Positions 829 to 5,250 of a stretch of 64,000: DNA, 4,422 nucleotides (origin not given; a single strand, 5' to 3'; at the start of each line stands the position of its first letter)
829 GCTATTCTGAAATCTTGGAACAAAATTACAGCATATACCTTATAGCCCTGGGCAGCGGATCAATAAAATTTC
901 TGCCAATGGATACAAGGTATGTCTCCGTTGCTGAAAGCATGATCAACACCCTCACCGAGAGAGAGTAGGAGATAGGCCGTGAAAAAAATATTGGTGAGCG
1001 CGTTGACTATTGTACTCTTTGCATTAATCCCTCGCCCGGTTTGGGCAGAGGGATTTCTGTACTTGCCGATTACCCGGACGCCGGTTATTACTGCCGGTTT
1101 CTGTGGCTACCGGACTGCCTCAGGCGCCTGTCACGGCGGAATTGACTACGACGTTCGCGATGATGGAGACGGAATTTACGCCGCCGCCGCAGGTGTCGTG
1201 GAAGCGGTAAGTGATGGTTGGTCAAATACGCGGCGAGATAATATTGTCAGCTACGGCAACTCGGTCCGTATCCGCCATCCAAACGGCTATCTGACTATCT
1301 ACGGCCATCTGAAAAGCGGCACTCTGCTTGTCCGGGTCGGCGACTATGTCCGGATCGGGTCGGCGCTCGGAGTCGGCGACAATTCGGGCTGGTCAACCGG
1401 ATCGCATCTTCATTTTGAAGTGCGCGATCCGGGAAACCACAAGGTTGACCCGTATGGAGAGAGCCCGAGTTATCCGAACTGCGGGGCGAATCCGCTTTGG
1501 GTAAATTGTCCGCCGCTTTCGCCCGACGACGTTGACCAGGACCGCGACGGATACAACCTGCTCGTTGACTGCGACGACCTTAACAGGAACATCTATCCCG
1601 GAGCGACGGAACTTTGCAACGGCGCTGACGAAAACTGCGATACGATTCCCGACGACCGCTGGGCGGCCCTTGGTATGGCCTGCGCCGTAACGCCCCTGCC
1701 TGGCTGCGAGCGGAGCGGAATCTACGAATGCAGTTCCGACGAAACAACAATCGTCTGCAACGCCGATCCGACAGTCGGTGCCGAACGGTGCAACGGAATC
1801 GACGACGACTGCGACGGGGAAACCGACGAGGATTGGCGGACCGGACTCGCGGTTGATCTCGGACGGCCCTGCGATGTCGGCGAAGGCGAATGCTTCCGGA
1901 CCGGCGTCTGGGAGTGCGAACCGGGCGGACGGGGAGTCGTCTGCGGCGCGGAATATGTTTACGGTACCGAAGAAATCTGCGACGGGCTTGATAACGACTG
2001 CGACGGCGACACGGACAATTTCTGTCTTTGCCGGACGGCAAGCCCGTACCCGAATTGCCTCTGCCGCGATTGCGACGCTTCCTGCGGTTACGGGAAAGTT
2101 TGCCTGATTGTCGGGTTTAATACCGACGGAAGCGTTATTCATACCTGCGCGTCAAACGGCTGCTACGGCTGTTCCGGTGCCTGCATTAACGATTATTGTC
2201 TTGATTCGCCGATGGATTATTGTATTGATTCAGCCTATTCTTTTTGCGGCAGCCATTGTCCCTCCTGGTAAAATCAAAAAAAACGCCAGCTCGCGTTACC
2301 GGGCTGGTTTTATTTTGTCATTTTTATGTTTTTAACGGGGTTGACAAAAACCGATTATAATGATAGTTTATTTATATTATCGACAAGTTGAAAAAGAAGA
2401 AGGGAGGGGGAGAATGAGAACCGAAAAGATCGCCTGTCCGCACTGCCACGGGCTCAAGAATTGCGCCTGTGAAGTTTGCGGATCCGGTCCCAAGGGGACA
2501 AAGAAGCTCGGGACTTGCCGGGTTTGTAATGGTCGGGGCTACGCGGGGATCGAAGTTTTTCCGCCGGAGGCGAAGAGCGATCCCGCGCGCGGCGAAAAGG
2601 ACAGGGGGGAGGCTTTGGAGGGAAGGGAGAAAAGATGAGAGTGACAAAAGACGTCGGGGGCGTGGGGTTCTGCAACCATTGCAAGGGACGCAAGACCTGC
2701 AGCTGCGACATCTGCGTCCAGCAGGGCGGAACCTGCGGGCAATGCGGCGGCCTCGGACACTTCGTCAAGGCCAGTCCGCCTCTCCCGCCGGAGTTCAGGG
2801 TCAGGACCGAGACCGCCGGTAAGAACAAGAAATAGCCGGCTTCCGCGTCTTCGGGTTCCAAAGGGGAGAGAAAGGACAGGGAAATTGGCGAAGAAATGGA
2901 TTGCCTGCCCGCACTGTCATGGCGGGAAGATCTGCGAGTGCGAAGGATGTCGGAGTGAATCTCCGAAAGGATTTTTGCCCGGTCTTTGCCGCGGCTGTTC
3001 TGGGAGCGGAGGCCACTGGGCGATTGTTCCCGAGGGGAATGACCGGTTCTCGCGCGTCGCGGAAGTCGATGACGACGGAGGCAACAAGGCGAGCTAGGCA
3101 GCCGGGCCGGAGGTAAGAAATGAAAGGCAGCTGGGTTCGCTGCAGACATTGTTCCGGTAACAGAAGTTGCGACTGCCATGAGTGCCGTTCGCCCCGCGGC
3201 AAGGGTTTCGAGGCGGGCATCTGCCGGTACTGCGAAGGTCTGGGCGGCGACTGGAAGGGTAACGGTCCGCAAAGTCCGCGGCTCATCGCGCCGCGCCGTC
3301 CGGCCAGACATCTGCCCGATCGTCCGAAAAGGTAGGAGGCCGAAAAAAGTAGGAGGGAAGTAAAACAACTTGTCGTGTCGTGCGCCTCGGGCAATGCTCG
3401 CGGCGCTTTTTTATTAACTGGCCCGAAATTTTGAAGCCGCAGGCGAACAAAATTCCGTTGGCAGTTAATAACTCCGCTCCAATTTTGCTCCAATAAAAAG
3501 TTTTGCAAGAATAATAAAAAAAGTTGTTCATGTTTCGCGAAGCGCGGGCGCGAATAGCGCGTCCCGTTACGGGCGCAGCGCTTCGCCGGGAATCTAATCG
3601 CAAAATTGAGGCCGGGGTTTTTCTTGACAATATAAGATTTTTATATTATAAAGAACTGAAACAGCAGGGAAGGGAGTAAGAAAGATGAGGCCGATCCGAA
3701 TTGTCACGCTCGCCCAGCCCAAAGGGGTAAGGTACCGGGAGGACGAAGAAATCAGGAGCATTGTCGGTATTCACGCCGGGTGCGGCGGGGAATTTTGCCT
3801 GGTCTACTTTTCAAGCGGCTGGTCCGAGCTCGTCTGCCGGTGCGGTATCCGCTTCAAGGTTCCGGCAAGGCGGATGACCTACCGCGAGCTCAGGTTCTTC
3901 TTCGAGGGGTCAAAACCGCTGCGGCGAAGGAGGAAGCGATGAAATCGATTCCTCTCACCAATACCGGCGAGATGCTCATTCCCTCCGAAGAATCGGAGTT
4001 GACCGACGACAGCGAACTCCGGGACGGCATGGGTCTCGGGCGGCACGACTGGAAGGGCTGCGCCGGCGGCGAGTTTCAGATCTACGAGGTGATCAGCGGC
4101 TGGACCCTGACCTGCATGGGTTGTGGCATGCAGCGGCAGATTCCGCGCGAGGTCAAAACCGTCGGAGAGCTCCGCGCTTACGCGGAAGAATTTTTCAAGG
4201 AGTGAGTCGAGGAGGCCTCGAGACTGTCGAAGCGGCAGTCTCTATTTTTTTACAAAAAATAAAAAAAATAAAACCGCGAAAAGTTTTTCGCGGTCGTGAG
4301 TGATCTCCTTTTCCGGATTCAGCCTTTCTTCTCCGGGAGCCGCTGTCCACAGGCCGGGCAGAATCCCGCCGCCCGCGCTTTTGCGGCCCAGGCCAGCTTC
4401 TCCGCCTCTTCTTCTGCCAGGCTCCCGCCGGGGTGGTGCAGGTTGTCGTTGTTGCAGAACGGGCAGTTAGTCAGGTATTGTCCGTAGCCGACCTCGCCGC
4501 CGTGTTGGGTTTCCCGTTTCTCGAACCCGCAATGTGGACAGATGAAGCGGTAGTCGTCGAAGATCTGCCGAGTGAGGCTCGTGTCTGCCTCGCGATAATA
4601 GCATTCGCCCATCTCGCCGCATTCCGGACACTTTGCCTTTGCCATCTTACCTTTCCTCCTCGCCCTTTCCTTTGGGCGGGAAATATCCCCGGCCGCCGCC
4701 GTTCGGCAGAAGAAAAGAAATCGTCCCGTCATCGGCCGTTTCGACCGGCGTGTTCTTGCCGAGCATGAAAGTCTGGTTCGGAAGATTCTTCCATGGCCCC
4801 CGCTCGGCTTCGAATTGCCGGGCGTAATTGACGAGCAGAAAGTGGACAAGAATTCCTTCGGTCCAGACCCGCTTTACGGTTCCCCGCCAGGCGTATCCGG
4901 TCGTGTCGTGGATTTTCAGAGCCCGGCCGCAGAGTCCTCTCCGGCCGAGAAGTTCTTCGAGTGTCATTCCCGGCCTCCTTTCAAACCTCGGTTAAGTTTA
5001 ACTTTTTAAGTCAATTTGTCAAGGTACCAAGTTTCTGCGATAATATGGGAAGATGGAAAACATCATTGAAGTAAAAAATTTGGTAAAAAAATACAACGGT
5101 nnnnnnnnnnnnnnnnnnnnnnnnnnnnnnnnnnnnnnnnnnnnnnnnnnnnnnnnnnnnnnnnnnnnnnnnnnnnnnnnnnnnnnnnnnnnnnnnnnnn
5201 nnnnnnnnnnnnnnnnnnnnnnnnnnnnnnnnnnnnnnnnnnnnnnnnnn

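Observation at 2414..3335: Tandem array of four stand-alone small proteins with the DnaJ cysteine-rich (CxxCxGxG) architecture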

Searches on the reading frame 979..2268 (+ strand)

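Call 8: search_protein_families(library=pfam, max_evalue=1, proteins=[window:979-2268:+])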
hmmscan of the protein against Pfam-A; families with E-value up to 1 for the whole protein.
window:979-2268:+ (430 aa): 2 families
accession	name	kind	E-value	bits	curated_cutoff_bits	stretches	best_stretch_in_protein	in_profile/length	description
PF01551.29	Peptidase_M23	-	2.5e-21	76.1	28.7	1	52-158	3-96/96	Peptidase family M23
PF11617.13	Cu-binding_MopE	-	8.8e-17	61.5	27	3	197-223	1-27/30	Putative metal-binding motif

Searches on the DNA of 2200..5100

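Call 107: search_rna_families(source=window, start=2200, end=5100, threshold=evalue, max_evalue=1)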
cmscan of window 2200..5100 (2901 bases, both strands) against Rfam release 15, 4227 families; matches with E-value up to 1: 1.
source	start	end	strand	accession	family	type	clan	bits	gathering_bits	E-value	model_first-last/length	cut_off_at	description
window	2276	2397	-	RF00506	Thr_leader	Cis-reg; leader;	-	22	55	0.47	1-118/118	no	Threonine operon leader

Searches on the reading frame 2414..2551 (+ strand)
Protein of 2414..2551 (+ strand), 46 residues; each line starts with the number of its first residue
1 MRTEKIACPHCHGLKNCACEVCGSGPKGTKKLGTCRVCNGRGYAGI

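Call 36: search_protein_representatives(alignment_id=A4)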
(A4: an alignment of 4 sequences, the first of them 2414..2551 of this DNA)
Query: 4 sequences, 48 profile positions. Proteins with E-value up to 0.001 (for the whole library): 28; up to 1e-10: 1; up to 1e-30: 0. The best 28 are listed.
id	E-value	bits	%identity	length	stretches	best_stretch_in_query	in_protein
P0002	2.9e-15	72.1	-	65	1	1-47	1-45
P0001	1.1e-08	51.1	-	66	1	1-47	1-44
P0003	1.3e-08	50.8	-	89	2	7-42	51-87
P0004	1.6e-07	47.3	-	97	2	5-42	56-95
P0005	2.1e-07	47.0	-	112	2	7-42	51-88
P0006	2.8e-07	46.6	-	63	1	4-47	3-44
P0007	3.2e-07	46.4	-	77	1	1-47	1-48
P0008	2.7e-06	43.4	-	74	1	1-47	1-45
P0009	3.0e-06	43.3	-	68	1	1-45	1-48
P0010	3.4e-06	43.1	-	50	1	3-42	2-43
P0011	3.5e-06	43.1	-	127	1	2-46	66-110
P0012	6.0e-06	42.3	-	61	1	5-46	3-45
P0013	3.1e-05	40.0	-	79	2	7-42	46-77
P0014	3.8e-05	39.7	-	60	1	5-42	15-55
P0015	4.6e-05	39.5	-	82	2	5-42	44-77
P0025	4.1e-04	36.4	-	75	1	1-45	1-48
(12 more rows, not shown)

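Call 41: find_homologous_proteins(query=A5, max_evalue=0.001)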
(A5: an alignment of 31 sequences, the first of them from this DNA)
Query A5 (31 sequences) (42 aa, profile of the alignment): 7 proteins with E <= 0.001 among 21 candidates.
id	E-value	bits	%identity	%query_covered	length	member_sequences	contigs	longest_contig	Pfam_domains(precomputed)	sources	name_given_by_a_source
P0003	1.8e-15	74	43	93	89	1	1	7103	-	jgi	-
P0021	2.2e-11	61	37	88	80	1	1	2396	-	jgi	-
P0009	1.4e-8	52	42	83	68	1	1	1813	-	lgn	-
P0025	2.0e-8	52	41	86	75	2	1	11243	-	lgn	-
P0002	6.3e-7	47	90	100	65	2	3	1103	-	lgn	-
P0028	6.5e-7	47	35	88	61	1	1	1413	-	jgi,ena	-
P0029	8.7e-6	43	38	83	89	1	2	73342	-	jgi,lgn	-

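Call 42: search_solved_structures(query=A5, max_evalue=10, show_alignments=3)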
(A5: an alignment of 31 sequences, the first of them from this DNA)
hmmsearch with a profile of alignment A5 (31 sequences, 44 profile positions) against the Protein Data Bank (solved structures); distinct sequences matched with E-value up to 10: 14.
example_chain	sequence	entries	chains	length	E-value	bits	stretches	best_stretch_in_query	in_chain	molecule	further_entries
1exk_A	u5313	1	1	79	0.00013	25.2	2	14-43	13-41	DNAJ PROTEIN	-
2vf7_A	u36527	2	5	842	0.095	16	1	27-42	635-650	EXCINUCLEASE ABC, SUBUNIT A. | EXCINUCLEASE ABC SUBUNIT A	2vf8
6n9l_A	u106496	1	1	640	0.15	15.4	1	27-43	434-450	UvrABC system protein A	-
2bx9_A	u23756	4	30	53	0.21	14.9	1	14-41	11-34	TRYPTOPHAN RNA-BINDING ATTENUATOR PROTEIN-INHIBITORY PROTEIN | Anti-TRAP regulator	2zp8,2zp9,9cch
2ctt_A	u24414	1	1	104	0.38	14.1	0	29-42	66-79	DnaJ homolog subfamily A member 3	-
9gxk_A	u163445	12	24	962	0.62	13.4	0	27-41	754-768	UvrABC system protein A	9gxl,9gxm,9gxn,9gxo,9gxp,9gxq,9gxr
9gxw_A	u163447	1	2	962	0.62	13.4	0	27-41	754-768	UvrABC system protein A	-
9gxu_A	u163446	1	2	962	0.62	13.4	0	27-41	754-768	UvrABC system protein A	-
3ux8_A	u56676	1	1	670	0.96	12.8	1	27-43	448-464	Excinuclease ABC, A subunit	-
3pih_A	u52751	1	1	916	0.96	12.8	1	27-43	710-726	UvrABC system protein A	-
9ga5_A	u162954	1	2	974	1.1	12.6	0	27-43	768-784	UvrABC system protein A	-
3zqj_A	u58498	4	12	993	1.2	12.5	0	27-43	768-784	UVRABC SYSTEM PROTEIN A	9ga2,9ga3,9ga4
8xku_R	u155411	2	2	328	3.1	11.2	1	2-22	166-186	Embryo defective 2737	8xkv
2lvr_A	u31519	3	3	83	3.7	11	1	9-23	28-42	Zinc finger and BTB domain-containing protein 17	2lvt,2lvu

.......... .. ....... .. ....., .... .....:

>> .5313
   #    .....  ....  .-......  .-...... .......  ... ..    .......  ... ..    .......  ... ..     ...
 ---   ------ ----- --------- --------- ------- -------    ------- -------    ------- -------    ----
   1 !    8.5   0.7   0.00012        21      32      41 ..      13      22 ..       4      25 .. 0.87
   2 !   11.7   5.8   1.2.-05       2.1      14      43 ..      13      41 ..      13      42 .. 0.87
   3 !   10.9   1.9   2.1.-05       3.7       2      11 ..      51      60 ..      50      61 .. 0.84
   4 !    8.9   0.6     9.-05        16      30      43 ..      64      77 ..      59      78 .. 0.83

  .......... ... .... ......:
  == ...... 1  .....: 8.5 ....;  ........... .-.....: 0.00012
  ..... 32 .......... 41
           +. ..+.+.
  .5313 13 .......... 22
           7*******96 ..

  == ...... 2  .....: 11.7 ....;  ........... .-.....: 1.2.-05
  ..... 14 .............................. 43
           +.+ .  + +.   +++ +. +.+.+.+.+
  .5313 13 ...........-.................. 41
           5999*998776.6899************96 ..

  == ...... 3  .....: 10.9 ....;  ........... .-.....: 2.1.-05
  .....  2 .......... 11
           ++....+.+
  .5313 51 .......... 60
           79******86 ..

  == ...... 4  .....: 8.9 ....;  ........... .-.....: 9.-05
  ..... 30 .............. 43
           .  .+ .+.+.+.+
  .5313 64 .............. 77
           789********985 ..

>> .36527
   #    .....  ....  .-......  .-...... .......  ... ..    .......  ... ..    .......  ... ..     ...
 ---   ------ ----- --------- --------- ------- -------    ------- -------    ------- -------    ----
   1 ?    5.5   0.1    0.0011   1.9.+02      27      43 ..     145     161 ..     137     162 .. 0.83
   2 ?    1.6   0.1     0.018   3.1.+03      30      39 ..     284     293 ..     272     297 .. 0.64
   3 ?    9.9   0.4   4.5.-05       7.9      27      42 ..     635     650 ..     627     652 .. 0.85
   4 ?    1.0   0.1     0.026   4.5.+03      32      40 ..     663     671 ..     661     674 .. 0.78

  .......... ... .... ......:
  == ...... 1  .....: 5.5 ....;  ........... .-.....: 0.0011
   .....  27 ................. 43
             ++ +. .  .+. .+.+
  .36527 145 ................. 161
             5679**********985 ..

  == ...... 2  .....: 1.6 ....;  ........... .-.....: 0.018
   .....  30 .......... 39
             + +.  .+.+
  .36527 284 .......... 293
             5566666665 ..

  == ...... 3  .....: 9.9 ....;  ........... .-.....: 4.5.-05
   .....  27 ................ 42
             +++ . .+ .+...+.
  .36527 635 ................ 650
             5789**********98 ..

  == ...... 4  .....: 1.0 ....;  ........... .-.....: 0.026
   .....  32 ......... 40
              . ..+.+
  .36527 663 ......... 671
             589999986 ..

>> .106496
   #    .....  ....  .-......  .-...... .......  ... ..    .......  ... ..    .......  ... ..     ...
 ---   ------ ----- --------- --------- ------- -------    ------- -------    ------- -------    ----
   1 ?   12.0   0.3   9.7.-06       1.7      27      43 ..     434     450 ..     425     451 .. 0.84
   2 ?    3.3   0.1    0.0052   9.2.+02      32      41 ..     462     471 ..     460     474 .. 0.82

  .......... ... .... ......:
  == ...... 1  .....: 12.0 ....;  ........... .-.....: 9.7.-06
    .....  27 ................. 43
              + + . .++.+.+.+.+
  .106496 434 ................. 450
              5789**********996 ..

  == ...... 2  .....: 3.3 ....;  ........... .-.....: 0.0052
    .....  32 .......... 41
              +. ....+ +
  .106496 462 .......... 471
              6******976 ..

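Call 45: find_encoding_contigs(protein=P0006, flank=10000)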
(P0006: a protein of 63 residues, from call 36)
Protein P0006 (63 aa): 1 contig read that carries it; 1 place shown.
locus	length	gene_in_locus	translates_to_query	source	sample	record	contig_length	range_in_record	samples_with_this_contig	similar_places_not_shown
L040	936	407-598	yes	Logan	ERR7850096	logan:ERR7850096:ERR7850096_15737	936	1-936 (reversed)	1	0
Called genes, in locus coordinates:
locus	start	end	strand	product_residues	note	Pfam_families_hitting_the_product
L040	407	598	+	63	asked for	-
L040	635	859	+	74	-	-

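Call 46: find_encoding_contigs(protein=P0007, flank=10000)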
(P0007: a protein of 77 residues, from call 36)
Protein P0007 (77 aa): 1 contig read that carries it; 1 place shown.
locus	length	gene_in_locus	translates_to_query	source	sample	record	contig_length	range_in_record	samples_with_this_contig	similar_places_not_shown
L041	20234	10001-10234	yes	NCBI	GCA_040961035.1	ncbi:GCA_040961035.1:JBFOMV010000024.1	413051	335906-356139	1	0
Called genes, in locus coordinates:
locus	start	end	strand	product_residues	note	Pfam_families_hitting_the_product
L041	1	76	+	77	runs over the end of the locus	-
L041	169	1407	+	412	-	PF03816:LytR_cpsA_psr (weak)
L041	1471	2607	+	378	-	PF00149:Metallophos, PF12850:Metallophos_2 (weak)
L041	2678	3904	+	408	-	-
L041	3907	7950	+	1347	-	-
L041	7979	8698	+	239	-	-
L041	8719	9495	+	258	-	PF04402:SIMPL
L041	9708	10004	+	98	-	-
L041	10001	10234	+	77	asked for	-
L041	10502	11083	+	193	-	-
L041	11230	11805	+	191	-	PF04542:Sigma70_r2, PF08281:Sigma70_r4_2 (weak), PF04545:Sigma70_r4 (faint)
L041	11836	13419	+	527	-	-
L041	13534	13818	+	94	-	-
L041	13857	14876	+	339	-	PF01551:Peptidase_M23 (weak)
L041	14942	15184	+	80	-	-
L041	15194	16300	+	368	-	PF04055:Radical_SAM, PF13186:SPASM (weak)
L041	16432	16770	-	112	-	-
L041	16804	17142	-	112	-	-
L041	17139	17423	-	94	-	-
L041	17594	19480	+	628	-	PF02086:MethyltransfD12, PF03602:Cons_hypoth95 (faint), PF09445:Methyltransf_15 (faint), PF01555:N6_N4_Mtase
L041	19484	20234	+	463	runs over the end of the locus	-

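Call 55: find_encoding_contigs(protein=P0025, flank=6000)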
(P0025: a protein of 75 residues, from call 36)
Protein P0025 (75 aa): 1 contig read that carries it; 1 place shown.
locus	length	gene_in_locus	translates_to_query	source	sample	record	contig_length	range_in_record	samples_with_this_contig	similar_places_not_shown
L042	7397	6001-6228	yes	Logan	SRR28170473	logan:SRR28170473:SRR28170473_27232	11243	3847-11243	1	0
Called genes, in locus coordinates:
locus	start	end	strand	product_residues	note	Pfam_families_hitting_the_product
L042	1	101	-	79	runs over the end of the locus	-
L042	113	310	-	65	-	-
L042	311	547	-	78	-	-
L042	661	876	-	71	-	-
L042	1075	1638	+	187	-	-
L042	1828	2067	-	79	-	-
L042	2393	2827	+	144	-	PF00583:Acetyltransf_1, PF13673:Acetyltransf_10, PF13508:Acetyltransf_7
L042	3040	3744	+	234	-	PF02698:DUF218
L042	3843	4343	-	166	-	-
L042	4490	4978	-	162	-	-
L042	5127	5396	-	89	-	-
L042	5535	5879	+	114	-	-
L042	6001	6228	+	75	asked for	-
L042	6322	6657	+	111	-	-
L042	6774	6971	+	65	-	-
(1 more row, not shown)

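Call 56: find_encoding_contigs(protein=P0003, flank=5000)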
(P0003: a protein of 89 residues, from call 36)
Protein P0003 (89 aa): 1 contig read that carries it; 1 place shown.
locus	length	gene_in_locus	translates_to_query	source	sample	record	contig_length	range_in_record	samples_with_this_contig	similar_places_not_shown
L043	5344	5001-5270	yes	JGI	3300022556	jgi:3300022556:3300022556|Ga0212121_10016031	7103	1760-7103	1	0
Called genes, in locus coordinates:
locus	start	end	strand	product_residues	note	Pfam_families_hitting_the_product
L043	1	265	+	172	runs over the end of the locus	PF00583:Acetyltransf_1, PF13673:Acetyltransf_10 (weak), PF13508:Acetyltransf_7, PF08445:FR47 (weak)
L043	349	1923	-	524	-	PF00501:AMP-binding, PF13193:AMP-binding_C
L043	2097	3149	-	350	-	PF12837:Fer4_6 (faint), PF12838:Fer4_7 (weak), PF13187:Fer4_9 (weak), PF13237:Fer4_10 (weak), PF14697:Fer4_21, PF00037:Fer4 (weak), PF12797:Fer4_2 (weak)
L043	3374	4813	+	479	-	PF00083:Sugar_tr, PF07690:MFS_1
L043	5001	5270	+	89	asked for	-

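Call 109: predict_structure(alignment_id=A10)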
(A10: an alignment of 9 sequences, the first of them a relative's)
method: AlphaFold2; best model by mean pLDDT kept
length: 89 residues; sequences in the alignment: 9
mean_pLDDT: 88.6   pTM: 0.72
mean pLDDT of the five models: 88.6, 86.9, 85.3, 80.6, 56.4
residues with pLDDT >= 90: 32; 70-90: 56; 50-70: 1; < 50: 0
segments of 3 or more residues with pLDDT < 50: none
pLDDT, mean of each block of 10 residues (from residue 1): 88 87 87 91 90 91 88 87 89
secondary structure, 60 per line:
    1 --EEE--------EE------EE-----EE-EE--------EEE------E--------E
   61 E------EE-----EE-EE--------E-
elements in order: E3-5 E42-44
